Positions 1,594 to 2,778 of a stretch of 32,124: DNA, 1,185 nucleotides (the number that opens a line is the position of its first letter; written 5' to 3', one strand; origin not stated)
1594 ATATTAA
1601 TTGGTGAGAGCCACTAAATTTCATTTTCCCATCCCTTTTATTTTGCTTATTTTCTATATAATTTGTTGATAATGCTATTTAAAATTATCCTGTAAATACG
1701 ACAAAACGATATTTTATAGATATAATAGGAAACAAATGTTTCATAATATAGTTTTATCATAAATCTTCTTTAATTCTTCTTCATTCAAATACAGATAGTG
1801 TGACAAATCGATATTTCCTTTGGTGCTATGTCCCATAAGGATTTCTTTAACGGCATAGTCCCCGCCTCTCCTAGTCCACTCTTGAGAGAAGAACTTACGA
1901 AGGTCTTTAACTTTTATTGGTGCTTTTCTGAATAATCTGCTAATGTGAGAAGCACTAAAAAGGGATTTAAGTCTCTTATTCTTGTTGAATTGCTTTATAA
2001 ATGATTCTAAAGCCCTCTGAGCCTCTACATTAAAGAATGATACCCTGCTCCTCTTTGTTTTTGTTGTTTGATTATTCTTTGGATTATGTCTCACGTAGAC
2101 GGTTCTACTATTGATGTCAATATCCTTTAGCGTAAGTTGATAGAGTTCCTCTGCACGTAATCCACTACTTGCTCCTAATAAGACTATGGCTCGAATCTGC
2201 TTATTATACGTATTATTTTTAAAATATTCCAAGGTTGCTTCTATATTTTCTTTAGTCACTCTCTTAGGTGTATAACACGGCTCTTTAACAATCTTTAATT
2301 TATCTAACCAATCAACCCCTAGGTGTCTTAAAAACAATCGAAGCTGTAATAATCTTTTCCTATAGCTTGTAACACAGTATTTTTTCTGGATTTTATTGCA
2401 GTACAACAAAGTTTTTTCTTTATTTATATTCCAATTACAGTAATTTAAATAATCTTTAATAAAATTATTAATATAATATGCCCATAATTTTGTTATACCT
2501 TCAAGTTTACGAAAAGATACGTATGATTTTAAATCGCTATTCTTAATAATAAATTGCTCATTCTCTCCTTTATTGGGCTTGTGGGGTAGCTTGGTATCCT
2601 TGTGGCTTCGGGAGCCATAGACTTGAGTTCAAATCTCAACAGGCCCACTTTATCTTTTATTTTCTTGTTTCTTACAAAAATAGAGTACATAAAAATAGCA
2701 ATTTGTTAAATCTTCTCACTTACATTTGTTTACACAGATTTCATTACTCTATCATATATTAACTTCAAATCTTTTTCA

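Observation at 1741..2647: Integrase frame runs start-less into the antisense of tRNA-Pro: SSV-type partitioned integrase with unusual geometry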

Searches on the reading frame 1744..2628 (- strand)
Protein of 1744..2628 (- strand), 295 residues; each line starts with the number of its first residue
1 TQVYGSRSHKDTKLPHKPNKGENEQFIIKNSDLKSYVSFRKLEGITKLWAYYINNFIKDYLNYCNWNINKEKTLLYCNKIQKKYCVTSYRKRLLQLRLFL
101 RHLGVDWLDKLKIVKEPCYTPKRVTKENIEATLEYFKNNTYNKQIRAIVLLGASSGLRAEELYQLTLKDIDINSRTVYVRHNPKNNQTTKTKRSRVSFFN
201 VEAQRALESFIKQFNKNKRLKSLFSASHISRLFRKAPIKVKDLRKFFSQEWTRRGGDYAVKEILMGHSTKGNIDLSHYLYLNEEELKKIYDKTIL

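Call 7: search_protein_families(library=pfam, proteins=[window:1744-2628:-], max_evalue=1)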
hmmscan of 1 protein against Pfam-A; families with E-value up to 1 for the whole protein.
window:1744-2628:- (295 aa): 3 families
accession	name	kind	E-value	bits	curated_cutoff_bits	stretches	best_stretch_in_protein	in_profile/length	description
PF00589.27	Phage_integrase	-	1.9e-13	51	27.1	1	122-255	1-122/172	Phage integrase family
PF16795.10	Phage_integr_3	-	1.8e-06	28.4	27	1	124-283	4-149/161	Archaeal phage integrase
PF08538.16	DUF1749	-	0.0014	18.3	24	0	126-158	84-117/299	Protein of unknown function (DUF1749)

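Call 10: find_homologous_proteins(query=window:1744-2628:-)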
Query window:1744-2628:- (295 aa): 340 proteins with E <= 0.001 among 1208 candidates; the best 120 are listed.
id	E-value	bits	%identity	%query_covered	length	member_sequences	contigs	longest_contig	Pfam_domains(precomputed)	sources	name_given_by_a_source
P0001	1.5e-136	472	83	88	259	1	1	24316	PF00589.28,PF16795.11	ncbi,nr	ncbi:MAG: site-specific integrase [Candidatus Thermoplasmatota archaeon]|nr:site-specific integrase 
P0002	1.4e-103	364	99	58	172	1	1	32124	PF00589.28,PF16795.11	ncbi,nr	ncbi:MAG: site-specific integrase [Candidatus Thermoplasmatota archaeon]|nr:site-specific integrase 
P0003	1.4e-99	351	60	91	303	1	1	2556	PF00589.28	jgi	-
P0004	9.3e-97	342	56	94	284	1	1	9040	PF00589.28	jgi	jgi:integrase/recombinase XerD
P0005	7.2e-94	332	55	91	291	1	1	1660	PF00589.28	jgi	jgi:integrase/recombinase XerD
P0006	1.9e-93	331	55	91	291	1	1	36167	PF00589.28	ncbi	-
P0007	1.1e-92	328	54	88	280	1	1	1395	PF00589.28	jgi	-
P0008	3.6e-92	327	53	93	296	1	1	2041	PF00589.28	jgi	-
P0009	6.0e-92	326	55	91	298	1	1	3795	PF00589.28,PF16795.11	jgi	jgi:integrase/recombinase XerD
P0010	2.3e-91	324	54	91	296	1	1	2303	PF00589.28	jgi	-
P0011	4.9e-91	323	56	91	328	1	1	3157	PF00589.28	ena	-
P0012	6.4e-91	323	53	89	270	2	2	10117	PF00589.28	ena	-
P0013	7.9e-91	322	54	91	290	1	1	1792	PF00589.28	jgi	-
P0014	1.7e-90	321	52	92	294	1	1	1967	PF00589.28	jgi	-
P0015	2.6e-90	321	52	97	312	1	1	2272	PF00589.28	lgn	-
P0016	3.0e-90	320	54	91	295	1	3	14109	PF00589.28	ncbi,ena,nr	ncbi:MAG: site-specific integrase [Thermoplasmatales archaeon]|nr:site-specific integrase [Thermopla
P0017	5.6e-90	320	52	91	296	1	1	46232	PF00589.28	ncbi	-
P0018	7.9e-90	319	56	89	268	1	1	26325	PF00589.28,PF16795.11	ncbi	-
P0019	1.3e-89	318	54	89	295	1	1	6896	PF00589.28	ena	-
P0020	1.6e-89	318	54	89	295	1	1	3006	PF00589.28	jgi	-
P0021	4.4e-89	317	50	98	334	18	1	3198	PF00589.28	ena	-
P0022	6.5e-89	316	53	89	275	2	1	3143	PF00589.28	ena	-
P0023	8.7e-89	316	51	91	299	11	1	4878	PF00589.28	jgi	-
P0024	8.9e-89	316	51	94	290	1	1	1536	PF00589.28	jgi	jgi:integrase/recombinase XerD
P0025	1.1e-88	315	52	93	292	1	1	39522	PF00589.28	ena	-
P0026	1.2e-88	315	52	96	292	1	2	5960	PF00589.28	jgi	-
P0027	1.7e-88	315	51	91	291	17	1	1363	PF00589.28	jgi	jgi:integrase/recombinase XerD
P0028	1.9e-88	315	51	92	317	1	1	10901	PF00589.28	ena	-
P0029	2.0e-88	314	52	93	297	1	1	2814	PF00589.28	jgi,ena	-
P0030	4.8e-88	313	55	91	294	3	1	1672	PF00589.28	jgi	jgi:integrase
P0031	5.7e-88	313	53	89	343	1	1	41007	PF00589.28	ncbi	-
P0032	7.2e-88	313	51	93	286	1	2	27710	PF00589.28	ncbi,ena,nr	ncbi:MAG: tyrosine-type recombinase/integrase [Thermoplasmatales archaeon]|nr:tyrosine-type recombin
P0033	8.2e-88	313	56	91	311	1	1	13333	PF00589.28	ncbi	-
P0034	1.0e-87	312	54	89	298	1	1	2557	PF00589.28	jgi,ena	-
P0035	1.4e-87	312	53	93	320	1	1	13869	PF00589.28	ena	-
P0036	1.6e-87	312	52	92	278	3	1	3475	PF00589.28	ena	-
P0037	1.7e-87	311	51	91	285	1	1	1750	PF00589.28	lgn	-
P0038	1.9e-87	311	50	96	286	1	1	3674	PF00589.28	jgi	jgi:integrase/recombinase XerD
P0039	2.7e-87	311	52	91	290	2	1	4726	PF00589.28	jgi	jgi:integrase/recombinase XerD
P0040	2.7e-87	311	52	93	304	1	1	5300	PF00589.28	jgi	-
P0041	4.1e-87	310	54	91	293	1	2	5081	PF00589.28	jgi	jgi:integrase/recombinase XerD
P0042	5.2e-87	310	52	91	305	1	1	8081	PF00589.28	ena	-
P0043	6.9e-87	309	50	92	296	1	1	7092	PF00589.28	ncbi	ncbi:tyrosine-type recombinase/integrase [Thermoplasmatota archaeon]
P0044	1.6e-86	308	52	91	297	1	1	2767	PF00589.28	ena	-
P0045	1.8e-86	308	53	90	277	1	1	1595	PF00589.28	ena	-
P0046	2.0e-86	308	49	95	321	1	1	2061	PF00589.28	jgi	-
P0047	2.3e-86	308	53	88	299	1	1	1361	PF00589.28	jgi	jgi:integrase/recombinase XerD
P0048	2.7e-86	308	50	91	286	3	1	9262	PF00589.28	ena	-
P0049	3.1e-86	307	56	83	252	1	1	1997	PF00589.28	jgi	jgi:integrase/recombinase XerD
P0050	3.4e-86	307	55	89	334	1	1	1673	PF19891.6,PF00589.28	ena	-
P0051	4.2e-86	307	49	96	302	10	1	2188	PF00589.28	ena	-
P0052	4.9e-86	307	52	92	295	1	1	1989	PF00589.28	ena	-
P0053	5.8e-86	306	55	86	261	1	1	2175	PF00589.28,PF16795.11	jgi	-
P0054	6.6e-86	306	51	92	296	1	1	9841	PF00589.28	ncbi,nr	ncbi:MAG: site-specific integrase [Thermoplasmata archaeon]|nr:site-specific integrase [Thermoplasma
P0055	7.1e-86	306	54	91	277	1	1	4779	PF00589.28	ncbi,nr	ncbi:MAG: hypothetical protein MUO82_00480 [Candidatus Thermoplasmatota archaeon]|nr:hypothetical pr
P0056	1.1e-85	305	52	89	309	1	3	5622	PF00589.28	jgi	jgi:integrase/recombinase XerD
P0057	1.2e-85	305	49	93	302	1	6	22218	PF00589.28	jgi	jgi:integrase/recombinase XerD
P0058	1.2e-85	305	48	96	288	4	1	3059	PF00589.28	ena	-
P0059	1.2e-85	305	52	91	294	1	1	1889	PF00589.28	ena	-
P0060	1.2e-85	305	49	96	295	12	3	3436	PF00589.28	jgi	jgi:integrase/recombinase XerD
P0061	1.7e-85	305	49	92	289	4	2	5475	PF00589.28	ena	-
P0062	2.0e-85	305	52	89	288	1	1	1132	PF00589.28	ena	-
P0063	2.8e-85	304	52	90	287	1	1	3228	PF00589.28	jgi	-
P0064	3.4e-85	304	52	87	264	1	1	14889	PF00589.28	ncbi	-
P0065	3.5e-85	304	51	92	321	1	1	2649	PF00589.28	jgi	-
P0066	4.0e-85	304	53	89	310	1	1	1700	PF00589.28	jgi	jgi:integrase/recombinase XerD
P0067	6.1e-85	303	52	93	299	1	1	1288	PF00589.28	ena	-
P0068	6.8e-85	303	50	93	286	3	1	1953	PF00589.28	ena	-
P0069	7.4e-85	303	52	89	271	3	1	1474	PF00589.28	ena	-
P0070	1.1e-84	302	53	86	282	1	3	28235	PF00589.28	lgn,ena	-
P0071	1.2e-84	302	51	90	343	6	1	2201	PF00589.28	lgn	-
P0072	1.2e-84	302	52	92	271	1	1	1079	PF00589.28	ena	-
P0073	1.3e-84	302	50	93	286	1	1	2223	PF00589.28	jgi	-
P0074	1.7e-84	302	50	90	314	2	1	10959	PF00589.28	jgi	jgi:integrase/recombinase XerD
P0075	1.9e-84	301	49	93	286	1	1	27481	PF00589.28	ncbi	-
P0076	2.0e-84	301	49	95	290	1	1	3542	PF00589.28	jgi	jgi:integrase/recombinase XerD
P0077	2.0e-84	301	50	93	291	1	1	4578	PF00589.28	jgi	jgi:integrase/recombinase XerD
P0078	2.2e-84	301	51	92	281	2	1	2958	PF00589.28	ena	-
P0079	2.7e-84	301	52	89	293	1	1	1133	PF00589.28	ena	-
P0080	2.8e-84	301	47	96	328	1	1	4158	PF00589.28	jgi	jgi:integrase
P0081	3.0e-84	301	50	92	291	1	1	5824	PF00589.28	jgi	jgi:integrase/recombinase XerD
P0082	3.2e-84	301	50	93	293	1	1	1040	PF00589.28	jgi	jgi:integrase/recombinase XerD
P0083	3.2e-84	301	51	91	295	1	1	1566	PF00589.28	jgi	-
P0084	4.5e-84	300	53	90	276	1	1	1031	PF00589.28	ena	-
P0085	5.9e-84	300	49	91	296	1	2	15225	PF00589.28,PF16795.11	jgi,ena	-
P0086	7.3e-84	300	49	92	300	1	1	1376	PF00589.28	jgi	jgi:integrase/recombinase XerD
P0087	7.8e-84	299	50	91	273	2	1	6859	PF00589.28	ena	-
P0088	8.7e-84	299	48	93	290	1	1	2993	PF00589.28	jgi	-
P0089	8.8e-84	299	51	90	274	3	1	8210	PF00589.28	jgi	-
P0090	1.3e-83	299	49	93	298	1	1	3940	PF00589.28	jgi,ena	-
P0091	1.4e-83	299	51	92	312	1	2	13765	PF00589.28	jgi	jgi:integrase/recombinase XerD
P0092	1.8e-83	298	49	93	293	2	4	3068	PF00589.28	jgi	-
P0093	1.8e-83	298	50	89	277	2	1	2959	PF00589.28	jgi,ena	-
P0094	2.6e-83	298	57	81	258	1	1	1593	PF00589.28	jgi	jgi:integrase/recombinase XerD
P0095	2.7e-83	298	51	91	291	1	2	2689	PF00589.28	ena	-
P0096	2.7e-83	298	49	91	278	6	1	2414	PF00589.28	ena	-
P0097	2.8e-83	298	48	94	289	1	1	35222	PF00589.28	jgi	jgi:integrase/recombinase XerD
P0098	5.2e-83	297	49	89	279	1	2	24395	PF00589.28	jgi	jgi:integrase/recombinase XerD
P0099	5.6e-83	297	50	91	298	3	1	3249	PF00589.28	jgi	jgi:integrase/recombinase XerD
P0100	5.9e-83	297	50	91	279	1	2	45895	PF00589.28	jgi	jgi:integrase/recombinase XerD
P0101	6.1e-83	297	49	92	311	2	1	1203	PF00589.28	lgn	-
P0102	6.1e-83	297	51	95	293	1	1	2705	PF00589.28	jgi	-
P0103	8.0e-83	296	50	91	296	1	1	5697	PF00589.28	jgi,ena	-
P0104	1.2e-82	296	50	89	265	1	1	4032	PF00589.28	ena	-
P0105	1.4e-82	295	49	92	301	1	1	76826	PF00589.28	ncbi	-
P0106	1.5e-82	295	47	95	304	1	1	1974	PF00589.28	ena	-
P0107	2.0e-82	295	55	82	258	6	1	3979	PF00589.28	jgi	-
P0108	2.0e-82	295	51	89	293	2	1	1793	PF00589.28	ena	-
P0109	2.3e-82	295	50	91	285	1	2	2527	PF00589.28,PF16795.11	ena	-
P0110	3.3e-82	294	49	89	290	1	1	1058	PF00589.28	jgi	-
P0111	3.6e-82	294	50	91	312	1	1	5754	PF00589.28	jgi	-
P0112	4.0e-82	294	50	90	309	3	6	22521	PF00589.28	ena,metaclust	metaclust:\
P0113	4.3e-82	294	52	86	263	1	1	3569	PF00589.28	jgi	jgi:integrase/recombinase XerD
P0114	4.5e-82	294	49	92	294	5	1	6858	PF00589.28,PF16795.11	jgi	-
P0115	7.0e-82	293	50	92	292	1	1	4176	PF00589.28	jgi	jgi:integrase/recombinase XerD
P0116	8.9e-82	293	47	92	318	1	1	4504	PF00589.28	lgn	-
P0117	1.1e-81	292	50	92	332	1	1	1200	PF00589.28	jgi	jgi:integrase/recombinase XerD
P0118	1.1e-81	292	55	79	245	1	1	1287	PF00589.28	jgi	jgi:integrase/recombinase XerD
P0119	1.3e-81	292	54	81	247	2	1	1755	PF00589.28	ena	-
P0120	2.1e-81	292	47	93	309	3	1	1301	PF00589.28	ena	-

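Call 13: find_encoding_contigs(protein=P0001, flank=10000, max_places=3)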
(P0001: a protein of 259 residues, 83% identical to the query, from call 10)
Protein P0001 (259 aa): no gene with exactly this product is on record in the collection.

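Call 14: find_encoding_contigs(protein=P0031, flank=10000, max_places=3)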
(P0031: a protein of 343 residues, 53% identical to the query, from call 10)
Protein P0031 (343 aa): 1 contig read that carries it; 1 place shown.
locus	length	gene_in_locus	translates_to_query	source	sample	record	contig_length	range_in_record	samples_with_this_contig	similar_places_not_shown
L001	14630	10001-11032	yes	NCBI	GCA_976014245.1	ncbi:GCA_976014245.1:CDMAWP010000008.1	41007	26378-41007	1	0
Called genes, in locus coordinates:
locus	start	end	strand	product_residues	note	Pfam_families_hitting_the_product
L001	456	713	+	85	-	-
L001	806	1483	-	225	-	-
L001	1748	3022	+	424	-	PF00112:Peptidase_C1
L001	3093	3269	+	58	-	PF09297:Zn_ribbon_NUD (faint)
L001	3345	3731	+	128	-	-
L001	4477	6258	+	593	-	PF02129:Peptidase_S15, PF08530:PepX_C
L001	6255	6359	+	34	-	-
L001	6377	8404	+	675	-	PF01839:FG-GAP (faint), PF13517:FG-GAP_3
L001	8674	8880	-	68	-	-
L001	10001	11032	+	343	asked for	PF00589:Phage_integrase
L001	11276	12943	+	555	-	PF13570:Beta-prop_ACSF4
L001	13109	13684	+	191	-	-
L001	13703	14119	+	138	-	-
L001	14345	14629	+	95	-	?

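Call 17: find_related_loci(query=window:1744-2535:-, collection=genome_contigs, flank=10000)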
Query window:1744-2535:- (264 aa) in genome_contigs; peptide patterns used: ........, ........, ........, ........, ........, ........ (x = any residue, [..] = any of these).
598 stretches matched a pattern (row limit reached: there are more); 1 encode a relative of the query (tblastn E <= 1e-3); 1 distinct loci.
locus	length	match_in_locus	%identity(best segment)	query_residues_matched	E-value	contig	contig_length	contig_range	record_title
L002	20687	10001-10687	21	50-259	1e-8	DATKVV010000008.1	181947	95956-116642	MAG TPA_asm: Sedimentisphaerales bacterium isolate SMAG_U14143 k141_3364844, whole genome shotgun sequence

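Call 18: find_related_loci(query=A1, collection=metagenome_contigs, flank=6000)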
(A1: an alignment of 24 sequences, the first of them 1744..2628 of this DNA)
Query A1 (295 aa) in metagenome_contigs; peptide patterns used: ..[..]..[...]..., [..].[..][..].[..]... (x = any residue, [..] = any of these).
479 stretches matched a pattern; 283 encode a relative of the query (tblastn E <= 1e-3); the best 80 are kept; 80 distinct loci.
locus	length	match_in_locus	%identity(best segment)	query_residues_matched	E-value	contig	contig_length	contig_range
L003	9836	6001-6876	54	2-294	2e-100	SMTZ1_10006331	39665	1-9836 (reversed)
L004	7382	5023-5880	53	1-294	1e-100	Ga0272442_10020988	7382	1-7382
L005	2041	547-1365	53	22-294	2e-102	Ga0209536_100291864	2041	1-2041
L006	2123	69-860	55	33-294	2e-101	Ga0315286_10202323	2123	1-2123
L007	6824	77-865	53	31-293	5e-96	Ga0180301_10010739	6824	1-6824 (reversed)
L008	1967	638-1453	52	23-294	2e-100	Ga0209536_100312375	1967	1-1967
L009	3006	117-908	54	33-294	2e-97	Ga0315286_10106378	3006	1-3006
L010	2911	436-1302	50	6-294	4e-97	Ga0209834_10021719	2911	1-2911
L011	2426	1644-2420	54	36-294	1e-97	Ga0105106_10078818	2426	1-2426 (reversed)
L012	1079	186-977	54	33-294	4e-102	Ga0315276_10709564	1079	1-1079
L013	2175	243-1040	54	28-293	5e-98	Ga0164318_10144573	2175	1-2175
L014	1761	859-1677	52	22-294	6e-99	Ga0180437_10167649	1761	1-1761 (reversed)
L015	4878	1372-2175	51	27-294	3e-93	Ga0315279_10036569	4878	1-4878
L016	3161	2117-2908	53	33-294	2e-94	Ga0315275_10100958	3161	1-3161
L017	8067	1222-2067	50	13-294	5e-93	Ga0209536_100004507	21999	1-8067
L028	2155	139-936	54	23-291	6e-94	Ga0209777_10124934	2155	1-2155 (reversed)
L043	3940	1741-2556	49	21-294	2e-88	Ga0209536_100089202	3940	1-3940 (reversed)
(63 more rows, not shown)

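Call 19: find_related_loci(query=A1, collection=viral_contigs, flank=10000)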
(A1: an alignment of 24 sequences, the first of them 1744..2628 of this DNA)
Query A1 (295 aa) in viral_contigs; peptide patterns used: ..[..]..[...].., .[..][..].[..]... (x = any residue, [..] = any of these).
76 stretches matched a pattern; 3 encode a relative of the query (tblastn E <= 1e-3); 3 distinct loci.
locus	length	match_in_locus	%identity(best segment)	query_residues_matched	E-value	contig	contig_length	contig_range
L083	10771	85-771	38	64-292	1e-40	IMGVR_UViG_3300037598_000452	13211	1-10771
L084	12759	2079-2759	36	58-289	2e-39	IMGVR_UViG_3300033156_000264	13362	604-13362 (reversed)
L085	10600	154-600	46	138-292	2e-37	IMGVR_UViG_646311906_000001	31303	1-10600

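Call 39: search_solved_structures(query=window:1744-2628:-, max_evalue=1)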
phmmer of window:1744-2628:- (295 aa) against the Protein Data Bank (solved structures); distinct sequences matched with E-value up to 1: 7.
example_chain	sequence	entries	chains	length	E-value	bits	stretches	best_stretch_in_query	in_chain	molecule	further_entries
4a8e_A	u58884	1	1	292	1.3e-08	37.8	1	28-284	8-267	PROBABLE TYROSINE RECOMBINASE XERC-LIKE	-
5hxy_A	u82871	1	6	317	4.5e-07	32.8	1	75-291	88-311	Tyrosine recombinase XerA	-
6en0_A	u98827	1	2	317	0.006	19.2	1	125-186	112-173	Int protein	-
6emy_A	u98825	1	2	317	0.0069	19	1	125-186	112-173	Int protein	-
6emz_A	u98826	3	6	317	0.016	17.9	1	125-186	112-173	Int protein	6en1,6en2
5vfz_A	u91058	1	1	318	0.34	13.5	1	121-188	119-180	Gp33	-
1a0p_A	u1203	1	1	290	0.66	12.5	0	113-179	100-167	SITE-SPECIFIC RECOMBINASE XERD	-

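Call 40: search_solved_structures(query=A1, max_evalue=10)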
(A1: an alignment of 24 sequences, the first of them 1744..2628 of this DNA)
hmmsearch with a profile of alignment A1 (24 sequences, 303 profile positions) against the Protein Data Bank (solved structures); distinct sequences matched with E-value up to 10: 8.
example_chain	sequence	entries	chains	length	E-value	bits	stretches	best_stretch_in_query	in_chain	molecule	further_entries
5hxy_A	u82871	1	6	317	4.3e-14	55.8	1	34-296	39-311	Tyrosine recombinase XerA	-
4a8e_A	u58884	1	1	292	9.9e-12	48.1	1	28-293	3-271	PROBABLE TYROSINE RECOMBINASE XERC-LIKE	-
5vfz_A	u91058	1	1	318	0.00067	22.4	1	117-187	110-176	Gp33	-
1a0p_A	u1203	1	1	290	0.00083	22.1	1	101-190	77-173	SITE-SPECIFIC RECOMBINASE XERD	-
6en0_A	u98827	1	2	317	0.00086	22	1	143-187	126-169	Int protein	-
6emy_A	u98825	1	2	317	0.001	21.8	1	143-187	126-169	Int protein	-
6emz_A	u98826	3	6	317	0.0052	19.4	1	143-187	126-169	Int protein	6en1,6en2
5dcf_A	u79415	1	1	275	0.18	14.4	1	151-190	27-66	Tyrosine recombinase XerD,DNA translocase FtsK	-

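Call 41: search_protein_families(library=ncbifam, proteins=[window:1744-2628:-, P0071, P0050], max_evalue=0.01)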
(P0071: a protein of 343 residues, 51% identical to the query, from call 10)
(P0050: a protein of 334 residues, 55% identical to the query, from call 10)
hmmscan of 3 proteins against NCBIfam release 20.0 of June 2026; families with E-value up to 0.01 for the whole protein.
window:1744-2628:- (295 aa): 8 families
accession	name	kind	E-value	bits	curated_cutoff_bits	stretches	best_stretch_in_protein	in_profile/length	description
NF040815.2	recomb_XerA_Arch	equivalog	7e-17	61.8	220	1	47-290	18-263/263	site-specific tyrosine recombinase/integron integrase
TIGR02224.1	recomb_XerC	equivalog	1.1e-09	38.1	335.15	1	78-230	55-212/295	tyrosine recombinase XerC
NF001399.0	PRK00283.1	subfamily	8.5e-09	35.1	279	1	72-236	55-223/300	tyrosine recombinase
TIGR02225.1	recomb_XerD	equivalog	1.1e-08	34.8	329.6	1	69-236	42-215/290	site-specific tyrosine recombinase XerD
NF007370.0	PRK09870.1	subfamily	9.8e-06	25.3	221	1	124-191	13-80/200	tyrosine-type DNA invertase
NF002331.0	PRK01287.1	subfamily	2.9e-05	23.2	371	1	87-182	98-201/365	site-specific tyrosine recombinase XerC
TIGR02249.1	integrase_gron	subfamily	9.9e-05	21.8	265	1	94-215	69-181/315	integron integrase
NF003462.0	PRK05084.1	equivalog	0.0013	17.5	267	1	130-194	184-246/360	tyrosine recombinase XerS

P0071 (343 aa): 9 families
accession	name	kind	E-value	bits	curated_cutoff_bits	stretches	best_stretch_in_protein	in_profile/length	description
NF040815.2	recomb_XerA_Arch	equivalog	1.1e-18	67.8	220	1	79-335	1-263/263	site-specific tyrosine recombinase/integron integrase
TIGR02224.1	recomb_XerC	equivalog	8.6e-10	38.5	335.15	1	119-261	50-193/295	tyrosine recombinase XerC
NF001399.0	PRK00283.1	subfamily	2.9e-08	33.3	279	1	112-277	50-219/300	tyrosine recombinase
TIGR02225.1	recomb_XerD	equivalog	8e-08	32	329.6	1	111-263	39-191/290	site-specific tyrosine recombinase XerD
NF002685.0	PRK02436.1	equivalog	1.5e-05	24.9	178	1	77-226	4-150/245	site-specific tyrosine recombinase XerD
TIGR02249.1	integrase_gron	subfamily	8.8e-05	22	265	1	149-254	82-175/315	integron integrase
NF007370.0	PRK09870.1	subfamily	0.00015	21.5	221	1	169-236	13-80/200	tyrosine-type DNA invertase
NF002331.0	PRK01287.1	subfamily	0.0006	18.9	371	1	150-257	122-224/365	site-specific tyrosine recombinase XerC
NF007371.0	PRK09871.1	subfamily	0.0035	16.9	222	1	191-256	29-90/198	tyrosine-type DNA invertase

P0050 (334 aa): 6 families
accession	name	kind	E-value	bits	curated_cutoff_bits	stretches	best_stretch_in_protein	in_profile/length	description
NF040815.2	recomb_XerA_Arch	equivalog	6.4e-19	68.5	220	1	74-328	3-263/263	site-specific tyrosine recombinase/integron integrase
TIGR02224.1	recomb_XerC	equivalog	2.5e-11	43.5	335.15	1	55-330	9-288/295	tyrosine recombinase XerC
TIGR02225.1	recomb_XerD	equivalog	2.9e-08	33.4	329.6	1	53-329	7-284/290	site-specific tyrosine recombinase XerD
NF001399.0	PRK00283.1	subfamily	2.6e-07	30.2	279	1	60-264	23-213/300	tyrosine recombinase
NF003462.0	PRK05084.1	equivalog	2.4e-05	23.3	267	1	168-265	184-275/360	tyrosine recombinase XerS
TIGR02249.1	integrase_gron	subfamily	0.0028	17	265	1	154-248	94-176/315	integron integrase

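Call 42: search_protein_families(library=phrogs, proteins=[window:1744-2628:-], max_evalue=0.001)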
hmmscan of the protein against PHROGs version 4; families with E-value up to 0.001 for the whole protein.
window:1744-2628:- (295 aa): 2 families
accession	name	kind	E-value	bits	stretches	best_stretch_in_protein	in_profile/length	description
phrog_1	-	integration and excision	1.1e-18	68.9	1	40-292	180-446/611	integrase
phrog_216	-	integration and excision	3.6e-15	56.8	1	121-291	53-234/301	integrase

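Call 49: find_encoding_contigs(protein=P0003, flank=10000, max_places=2)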
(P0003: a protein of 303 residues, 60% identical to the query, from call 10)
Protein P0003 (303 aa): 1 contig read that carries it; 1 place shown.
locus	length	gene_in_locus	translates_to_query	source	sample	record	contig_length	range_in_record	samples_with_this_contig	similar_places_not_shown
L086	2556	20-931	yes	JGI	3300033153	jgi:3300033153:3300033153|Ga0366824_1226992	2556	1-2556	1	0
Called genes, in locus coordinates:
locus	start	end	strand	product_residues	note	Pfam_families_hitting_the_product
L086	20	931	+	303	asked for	PF00589:Phage_integrase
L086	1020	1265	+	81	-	-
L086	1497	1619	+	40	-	-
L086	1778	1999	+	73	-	-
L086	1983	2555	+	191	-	?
